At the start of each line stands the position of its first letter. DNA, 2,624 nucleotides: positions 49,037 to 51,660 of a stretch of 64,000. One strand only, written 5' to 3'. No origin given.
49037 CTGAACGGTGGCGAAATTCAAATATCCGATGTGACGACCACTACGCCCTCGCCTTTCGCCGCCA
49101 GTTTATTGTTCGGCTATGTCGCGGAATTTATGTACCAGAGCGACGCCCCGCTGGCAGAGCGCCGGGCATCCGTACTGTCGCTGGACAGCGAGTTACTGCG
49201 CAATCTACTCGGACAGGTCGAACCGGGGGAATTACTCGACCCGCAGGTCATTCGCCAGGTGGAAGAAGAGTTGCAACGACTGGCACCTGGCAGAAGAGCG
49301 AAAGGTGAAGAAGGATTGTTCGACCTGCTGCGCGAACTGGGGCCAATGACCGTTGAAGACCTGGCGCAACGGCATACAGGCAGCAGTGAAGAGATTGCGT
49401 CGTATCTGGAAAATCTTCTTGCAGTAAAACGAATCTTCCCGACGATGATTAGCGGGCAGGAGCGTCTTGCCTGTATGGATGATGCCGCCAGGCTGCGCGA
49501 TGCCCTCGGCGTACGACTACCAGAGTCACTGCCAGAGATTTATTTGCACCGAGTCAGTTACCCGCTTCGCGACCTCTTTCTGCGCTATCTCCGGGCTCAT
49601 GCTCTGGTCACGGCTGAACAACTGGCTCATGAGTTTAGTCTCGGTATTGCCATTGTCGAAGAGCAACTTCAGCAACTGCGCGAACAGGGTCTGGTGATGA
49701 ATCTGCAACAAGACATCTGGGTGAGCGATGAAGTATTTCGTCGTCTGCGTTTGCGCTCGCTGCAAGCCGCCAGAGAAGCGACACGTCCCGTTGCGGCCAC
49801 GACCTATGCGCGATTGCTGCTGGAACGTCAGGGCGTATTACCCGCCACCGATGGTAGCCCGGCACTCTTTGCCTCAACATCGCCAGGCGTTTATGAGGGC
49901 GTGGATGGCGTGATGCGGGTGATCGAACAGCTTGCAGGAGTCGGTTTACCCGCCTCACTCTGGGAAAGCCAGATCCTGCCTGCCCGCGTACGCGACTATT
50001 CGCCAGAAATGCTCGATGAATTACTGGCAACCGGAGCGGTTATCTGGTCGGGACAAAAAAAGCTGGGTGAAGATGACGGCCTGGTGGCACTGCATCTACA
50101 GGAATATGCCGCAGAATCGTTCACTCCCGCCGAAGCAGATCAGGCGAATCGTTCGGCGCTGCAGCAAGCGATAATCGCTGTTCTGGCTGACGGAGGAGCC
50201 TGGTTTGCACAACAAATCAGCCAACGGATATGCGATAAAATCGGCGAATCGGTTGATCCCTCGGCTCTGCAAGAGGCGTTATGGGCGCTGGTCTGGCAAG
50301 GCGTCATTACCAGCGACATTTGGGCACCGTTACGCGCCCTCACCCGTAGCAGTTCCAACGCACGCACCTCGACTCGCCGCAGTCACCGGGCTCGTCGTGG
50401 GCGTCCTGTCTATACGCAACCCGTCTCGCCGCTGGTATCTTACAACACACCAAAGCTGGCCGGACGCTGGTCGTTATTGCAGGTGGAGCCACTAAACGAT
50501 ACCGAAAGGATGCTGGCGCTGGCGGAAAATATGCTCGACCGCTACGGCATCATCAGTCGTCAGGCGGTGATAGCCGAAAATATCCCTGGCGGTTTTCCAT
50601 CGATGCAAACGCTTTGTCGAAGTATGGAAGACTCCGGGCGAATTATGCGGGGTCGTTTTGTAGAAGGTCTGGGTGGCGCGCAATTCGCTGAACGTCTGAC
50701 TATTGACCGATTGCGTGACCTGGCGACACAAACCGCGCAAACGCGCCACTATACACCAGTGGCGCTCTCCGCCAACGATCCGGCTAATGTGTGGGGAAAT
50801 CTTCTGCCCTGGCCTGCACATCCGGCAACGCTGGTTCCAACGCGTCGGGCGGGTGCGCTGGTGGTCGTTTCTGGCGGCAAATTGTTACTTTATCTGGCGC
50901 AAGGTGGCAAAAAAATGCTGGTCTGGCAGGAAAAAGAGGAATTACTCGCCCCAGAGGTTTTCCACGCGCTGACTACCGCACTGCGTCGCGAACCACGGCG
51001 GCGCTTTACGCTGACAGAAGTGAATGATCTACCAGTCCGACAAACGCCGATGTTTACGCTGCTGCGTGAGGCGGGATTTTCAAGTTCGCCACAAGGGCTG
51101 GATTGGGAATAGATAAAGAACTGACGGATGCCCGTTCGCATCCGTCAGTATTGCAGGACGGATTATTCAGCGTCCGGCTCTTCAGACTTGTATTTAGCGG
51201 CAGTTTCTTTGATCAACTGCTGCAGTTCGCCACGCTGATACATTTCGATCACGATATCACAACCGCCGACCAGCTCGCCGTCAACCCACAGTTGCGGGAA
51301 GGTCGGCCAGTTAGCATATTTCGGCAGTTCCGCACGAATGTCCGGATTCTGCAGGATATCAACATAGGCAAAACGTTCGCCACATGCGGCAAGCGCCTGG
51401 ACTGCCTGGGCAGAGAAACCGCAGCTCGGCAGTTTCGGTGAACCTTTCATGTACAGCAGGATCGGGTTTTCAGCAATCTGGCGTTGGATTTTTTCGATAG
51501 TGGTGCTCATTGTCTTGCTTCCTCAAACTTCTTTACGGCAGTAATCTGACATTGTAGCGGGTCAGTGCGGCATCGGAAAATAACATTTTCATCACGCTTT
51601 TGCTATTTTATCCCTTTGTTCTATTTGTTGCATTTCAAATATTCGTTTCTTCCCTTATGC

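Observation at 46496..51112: lhr: 4.6-kb helicase gene immediately downstream of rnt, with a long C-terminal extension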

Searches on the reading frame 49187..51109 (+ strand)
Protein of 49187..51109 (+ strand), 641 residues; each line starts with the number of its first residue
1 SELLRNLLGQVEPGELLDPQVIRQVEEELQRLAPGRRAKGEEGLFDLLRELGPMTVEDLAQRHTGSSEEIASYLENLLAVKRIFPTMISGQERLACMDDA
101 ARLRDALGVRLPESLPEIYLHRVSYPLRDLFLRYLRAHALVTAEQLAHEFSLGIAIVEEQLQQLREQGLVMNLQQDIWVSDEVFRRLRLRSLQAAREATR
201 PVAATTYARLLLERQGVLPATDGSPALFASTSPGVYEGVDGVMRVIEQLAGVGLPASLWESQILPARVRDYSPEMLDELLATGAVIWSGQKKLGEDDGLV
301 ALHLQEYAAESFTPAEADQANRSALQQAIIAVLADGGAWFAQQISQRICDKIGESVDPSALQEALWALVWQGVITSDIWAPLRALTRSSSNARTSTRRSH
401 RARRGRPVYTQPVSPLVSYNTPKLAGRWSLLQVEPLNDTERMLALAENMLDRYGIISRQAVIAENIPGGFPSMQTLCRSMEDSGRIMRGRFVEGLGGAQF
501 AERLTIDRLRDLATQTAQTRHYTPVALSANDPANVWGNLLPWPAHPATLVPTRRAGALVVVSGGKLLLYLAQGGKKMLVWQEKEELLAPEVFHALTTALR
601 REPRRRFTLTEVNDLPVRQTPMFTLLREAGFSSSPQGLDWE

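Call 9: search_solved_structures(query=window:49196-51109:+, max_evalue=10, show_alignments=1)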
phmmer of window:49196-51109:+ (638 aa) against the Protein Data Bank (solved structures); distinct sequences matched with E-value up to 10: 1.
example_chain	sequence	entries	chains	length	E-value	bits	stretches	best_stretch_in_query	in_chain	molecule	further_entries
7lhl_A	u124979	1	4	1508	1.6e-107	364.1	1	2-577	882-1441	ATP-dependent DNA helicase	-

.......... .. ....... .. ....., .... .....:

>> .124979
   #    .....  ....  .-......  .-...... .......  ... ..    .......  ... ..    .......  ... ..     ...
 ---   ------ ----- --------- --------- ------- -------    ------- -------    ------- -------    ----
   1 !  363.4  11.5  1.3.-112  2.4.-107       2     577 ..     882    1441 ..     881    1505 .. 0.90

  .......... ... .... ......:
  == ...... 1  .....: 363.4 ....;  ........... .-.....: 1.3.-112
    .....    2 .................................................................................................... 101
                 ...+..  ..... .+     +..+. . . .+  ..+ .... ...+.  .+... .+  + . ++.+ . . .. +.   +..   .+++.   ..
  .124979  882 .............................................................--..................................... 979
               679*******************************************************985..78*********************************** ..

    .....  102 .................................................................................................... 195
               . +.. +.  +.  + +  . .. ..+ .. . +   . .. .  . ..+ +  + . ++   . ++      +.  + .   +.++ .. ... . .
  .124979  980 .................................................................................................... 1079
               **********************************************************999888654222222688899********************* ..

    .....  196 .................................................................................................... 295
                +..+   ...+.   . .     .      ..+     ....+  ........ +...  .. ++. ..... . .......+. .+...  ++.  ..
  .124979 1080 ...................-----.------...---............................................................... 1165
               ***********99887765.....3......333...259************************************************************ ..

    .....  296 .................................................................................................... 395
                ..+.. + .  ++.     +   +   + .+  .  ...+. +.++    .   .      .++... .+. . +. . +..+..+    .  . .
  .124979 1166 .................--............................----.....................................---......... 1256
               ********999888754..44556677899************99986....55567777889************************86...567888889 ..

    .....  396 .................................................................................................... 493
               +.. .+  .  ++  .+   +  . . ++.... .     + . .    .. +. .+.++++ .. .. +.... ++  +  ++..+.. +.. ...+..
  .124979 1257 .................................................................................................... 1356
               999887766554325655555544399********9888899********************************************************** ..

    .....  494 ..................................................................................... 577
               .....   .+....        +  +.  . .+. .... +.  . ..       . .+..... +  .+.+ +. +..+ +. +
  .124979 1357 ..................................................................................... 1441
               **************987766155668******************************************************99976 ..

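Call 36: find_homologous_proteins(query=window:49187-51109:+, max_evalue=0.00001)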
Query window:49187-51109:+ (641 aa): 2410 proteins with E <= 0.00001 among 8000 candidates; the best 120 are listed.
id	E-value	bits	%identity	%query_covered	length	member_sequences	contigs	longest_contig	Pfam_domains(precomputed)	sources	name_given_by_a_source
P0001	0.0e+0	1378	98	100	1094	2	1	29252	PF23236.2,PF23234.2,PF19306.6,PF08494.17,PF23235.2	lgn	-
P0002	0.0e+0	1258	89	100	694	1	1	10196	PF23236.2,PF23234.2,PF23235.2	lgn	-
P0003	0.0e+0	1163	91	92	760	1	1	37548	PF23236.2,PF23234.2,PF08494.17,PF23235.2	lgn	-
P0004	0.0e+0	1017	93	79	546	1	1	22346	PF23234.2,PF23235.2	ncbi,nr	ncbi:ATP-dependent helicase [Escherichia coli]|nr:ATP-dependent helicase [Escherichia coli]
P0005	0.0e+0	1011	97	73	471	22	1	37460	PF23234.2,PF23235.2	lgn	-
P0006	3.4e-297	1005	97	73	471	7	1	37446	PF23234.2,PF23235.2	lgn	-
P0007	1.9e-293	993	98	72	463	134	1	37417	PF23234.2,PF23235.2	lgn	-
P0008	3.2e-274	930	65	100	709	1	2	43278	PF23236.2,PF23234.2,PF23235.2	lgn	-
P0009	3.7e-268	910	64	100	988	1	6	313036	PF23236.2,PF23234.2,PF19306.6,PF08494.17,PF23235.2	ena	-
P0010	1.9e-255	868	77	84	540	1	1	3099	PF23236.2,PF23234.2,PF23235.2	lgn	-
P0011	2.0e-252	858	94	66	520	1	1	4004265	PF23234.2,PF23235.2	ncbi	-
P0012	6.5e-227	773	97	56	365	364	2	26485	PF23234.2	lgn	-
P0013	1.3e-224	766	64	85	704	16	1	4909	PF23236.2,PF23234.2,PF08494.17,PF23235.2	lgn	-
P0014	1.1e-198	680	66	72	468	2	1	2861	PF23234.2,PF23235.2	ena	-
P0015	7.9e-185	634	98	47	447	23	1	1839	PF23236.2,PF23235.2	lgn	-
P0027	7.4e-155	535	47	90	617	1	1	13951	PF23236.2,PF23234.2,PF23235.2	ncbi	ncbi:ATP-dependent helicase, partial [Erwinia sp. B116]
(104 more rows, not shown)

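Call 47: find_encoding_contigs(protein=P0009, flank=6000, max_places=2)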
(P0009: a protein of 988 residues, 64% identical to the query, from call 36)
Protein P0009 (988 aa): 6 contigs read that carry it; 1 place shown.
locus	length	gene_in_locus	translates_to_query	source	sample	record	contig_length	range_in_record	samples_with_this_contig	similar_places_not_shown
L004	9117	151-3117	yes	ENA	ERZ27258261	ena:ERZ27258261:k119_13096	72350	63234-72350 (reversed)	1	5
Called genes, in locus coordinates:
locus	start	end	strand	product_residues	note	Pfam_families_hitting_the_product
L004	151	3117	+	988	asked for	PF19306:WHD_Lhr, PF08494:DEAD_assoc, PF23236:WHD_2nd_Lhr, PF23235:WHD_3rd_Lhr, PF23234:WHD_4th_Lhr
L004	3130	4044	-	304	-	PF00126:HTH_1, PF03466:LysR_substrate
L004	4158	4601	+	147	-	PF07366:SnoaL, PF12680:SnoaL_2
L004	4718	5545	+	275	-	-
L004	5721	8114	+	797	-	PF09364:XFP_N, PF03894:XFP, PF09363:XFP_C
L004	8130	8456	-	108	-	PF03860:Csp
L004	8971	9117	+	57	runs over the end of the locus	PF10685:KGG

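Call 48: find_encoding_contigs(protein=P0008, flank=6000, max_places=2)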
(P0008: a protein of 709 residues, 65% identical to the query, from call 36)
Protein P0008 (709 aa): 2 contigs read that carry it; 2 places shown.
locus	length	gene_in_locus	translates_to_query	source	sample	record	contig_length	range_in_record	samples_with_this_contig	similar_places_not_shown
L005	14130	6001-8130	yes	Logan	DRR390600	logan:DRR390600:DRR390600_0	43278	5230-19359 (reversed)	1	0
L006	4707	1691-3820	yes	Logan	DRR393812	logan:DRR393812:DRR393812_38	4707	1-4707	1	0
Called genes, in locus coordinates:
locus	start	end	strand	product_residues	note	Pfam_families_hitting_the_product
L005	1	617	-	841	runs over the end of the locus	PF13954:PapC_N, PF00577:Usher, PF13953:PapC_C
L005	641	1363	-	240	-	PF00345:PapD_N, PF02753:PapD_C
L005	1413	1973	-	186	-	PF00419:Fimbrial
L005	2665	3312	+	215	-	PF00929:RNase_T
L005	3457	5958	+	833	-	PF04851:ResIII, PF00270:DEAD, PF00271:Helicase_C, PF19306:WHD_Lhr, PF08494:DEAD_assoc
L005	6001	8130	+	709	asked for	PF23236:WHD_2nd_Lhr, PF23235:WHD_3rd_Lhr, PF23234:WHD_4th_Lhr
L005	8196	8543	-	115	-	PF00462:Glutaredoxin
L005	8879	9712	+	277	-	PF00877:NLPC_P60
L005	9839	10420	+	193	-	PF00081:Sod_Fe_N, PF02777:Sod_Fe_C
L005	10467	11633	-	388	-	PF06779:MFS_4 (weak), PF07690:MFS_1, PF00083:Sugar_tr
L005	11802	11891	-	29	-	PF28012:YnhF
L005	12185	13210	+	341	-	PF00356:LacI, PF00532:Peripla_BP_1, PF13407:Peripla_BP_4, PF13377:Peripla_BP_3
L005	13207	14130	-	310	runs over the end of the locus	PF00126:HTH_1, PF03466:LysR_substrate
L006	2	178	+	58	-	?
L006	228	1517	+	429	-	PF00271:Helicase_C, PF19306:WHD_Lhr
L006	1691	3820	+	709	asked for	PF23236:WHD_2nd_Lhr, PF23235:WHD_3rd_Lhr, PF23234:WHD_4th_Lhr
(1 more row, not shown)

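Call 49: find_encoding_contigs(protein=P0027, flank=6000, max_places=2)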
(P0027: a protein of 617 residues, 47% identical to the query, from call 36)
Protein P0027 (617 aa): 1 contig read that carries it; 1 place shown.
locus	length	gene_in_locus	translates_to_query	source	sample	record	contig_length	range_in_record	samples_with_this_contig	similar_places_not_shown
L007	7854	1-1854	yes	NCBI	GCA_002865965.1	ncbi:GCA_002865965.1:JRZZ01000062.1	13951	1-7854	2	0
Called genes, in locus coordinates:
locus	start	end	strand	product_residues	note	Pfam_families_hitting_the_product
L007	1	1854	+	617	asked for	PF23236:WHD_2nd_Lhr, PF23235:WHD_3rd_Lhr, PF23234:WHD_4th_Lhr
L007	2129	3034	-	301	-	PF02678:Pirin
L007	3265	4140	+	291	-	PF00126:HTH_1, PF25213:HVO_A0261_N (faint), PF03466:LysR_substrate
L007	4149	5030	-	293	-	PF00126:HTH_1, PF03466:LysR_substrate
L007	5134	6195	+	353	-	PF00724:Oxidored_FMN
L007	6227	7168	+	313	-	PF05368:NmrA, PF01073:3Beta_HSD, PF01370:Epimerase, PF13460:NAD_binding_10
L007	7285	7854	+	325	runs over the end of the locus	PF08240:ADH_N, PF00107:ADH_zinc_N, PF13602:ADH_zinc_N_2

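Call 62: predict_structure(alignment_id=A2)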
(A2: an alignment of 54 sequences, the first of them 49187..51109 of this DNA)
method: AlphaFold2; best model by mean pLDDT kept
length: 641 residues; sequences in the alignment: 54
mean_pLDDT: 89.1   pTM: 0.79
mean pLDDT of the five models: 89.1, 88.0, 87.9, 86.5, 81.4
residues with pLDDT >= 90: 485; 70-90: 94; 50-70: 30; < 50: 32
segments of 3 or more residues with pLDDT < 50: 1-10, 224-231, 393-402, 409-411
pLDDT, mean of each block of 10 residues (from residue 1): 38 77 96 96 97 97 97 98 96 97 97 94 96 97 97 97 97 91 93 80 95 91 44 81 96 94 95 97 95 83 95 78 95 95 96 94 95 94 84 48 52 60 92 88 94 95 92 93 90 92 91 75 93 95 95 94 96 95 87 94 86 96 93 91 75
secondary structure, 60 per line:
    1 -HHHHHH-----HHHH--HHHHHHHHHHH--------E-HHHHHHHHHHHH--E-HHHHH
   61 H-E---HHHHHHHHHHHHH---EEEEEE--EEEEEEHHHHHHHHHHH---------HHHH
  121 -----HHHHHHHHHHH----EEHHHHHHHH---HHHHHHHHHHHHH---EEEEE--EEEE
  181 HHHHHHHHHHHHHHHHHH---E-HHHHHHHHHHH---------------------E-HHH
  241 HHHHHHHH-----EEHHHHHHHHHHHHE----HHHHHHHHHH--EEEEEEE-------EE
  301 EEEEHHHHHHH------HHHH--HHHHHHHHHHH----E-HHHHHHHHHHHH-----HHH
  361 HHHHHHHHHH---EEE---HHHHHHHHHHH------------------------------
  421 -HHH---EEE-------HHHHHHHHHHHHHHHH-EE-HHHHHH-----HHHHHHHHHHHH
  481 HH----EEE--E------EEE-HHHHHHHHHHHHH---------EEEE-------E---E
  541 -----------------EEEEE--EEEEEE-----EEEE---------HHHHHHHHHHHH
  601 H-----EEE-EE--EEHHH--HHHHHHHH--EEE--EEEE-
elements in order: H2-7 H13-16 H19-29 H40-51 H56-61 H67-79 E83-88 E91-96 H97-107 H117-120 H126-136 H143-150 H154-166 E170-174 E177-180 H181-198 H204-214 H238-248 H256-267 H273-282 E285-291 E299-304 H305-311 H318-321 H324-334 H341-352 H358-370 E374-376 H380-390 E428-430 H438-453 H458-463 H469-482 E487-489 E499-501 H503-515 E525-528 E558-562 E565-570 E576-579 H589-601 E607-609 H622-629 E632-634 E637-640

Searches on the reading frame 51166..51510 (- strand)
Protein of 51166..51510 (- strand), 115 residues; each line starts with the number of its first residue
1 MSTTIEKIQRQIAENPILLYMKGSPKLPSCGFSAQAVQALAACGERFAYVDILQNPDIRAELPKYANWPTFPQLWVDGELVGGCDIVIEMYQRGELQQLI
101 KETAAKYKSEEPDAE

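Call 7: search_protein_families(library=ncbifam, proteins=[window:51166-51510:-], max_evalue=0.001)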
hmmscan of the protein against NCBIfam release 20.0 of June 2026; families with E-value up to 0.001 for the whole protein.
window:51166-51510:- (115 aa): 8 families
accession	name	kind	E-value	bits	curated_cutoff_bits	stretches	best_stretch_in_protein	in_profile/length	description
NF008086.0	PRK10824.1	equivalog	1.9e-77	256.6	205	1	1-115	1-115/115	Grx4 family monothiol glutaredoxin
TIGR00365.1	TIGR00365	equivalog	1.7e-46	156.4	117.1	1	5-101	2-98/99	Grx4 family monothiol glutaredoxin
TIGR02181.1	GRX_bact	equivalog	1.7e-11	44.2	90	1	28-99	7-79/80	glutaredoxin 3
NF007923.0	PRK10638.1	equivalog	3e-08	33.6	129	1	29-101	11-83/83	glutaredoxin 3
TIGR02180.1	GRX_euk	equivalog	6.8e-08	32.6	87.25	1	29-99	8-83/84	glutaredoxin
TIGR02189.1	GlrX-like_plant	paralog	1.7e-05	24.7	93.8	1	9-106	2-97/99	glutaredoxin-like family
TIGR02190.1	GlrX-dom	hypoth_equivalog_domain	0.00019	21.3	99.3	1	28-87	16-74/79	glutaredoxin-family domain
NF008401.0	PRK11200.1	equivalog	0.00056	20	84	1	30-86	14-74/87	GrxA family glutaredoxin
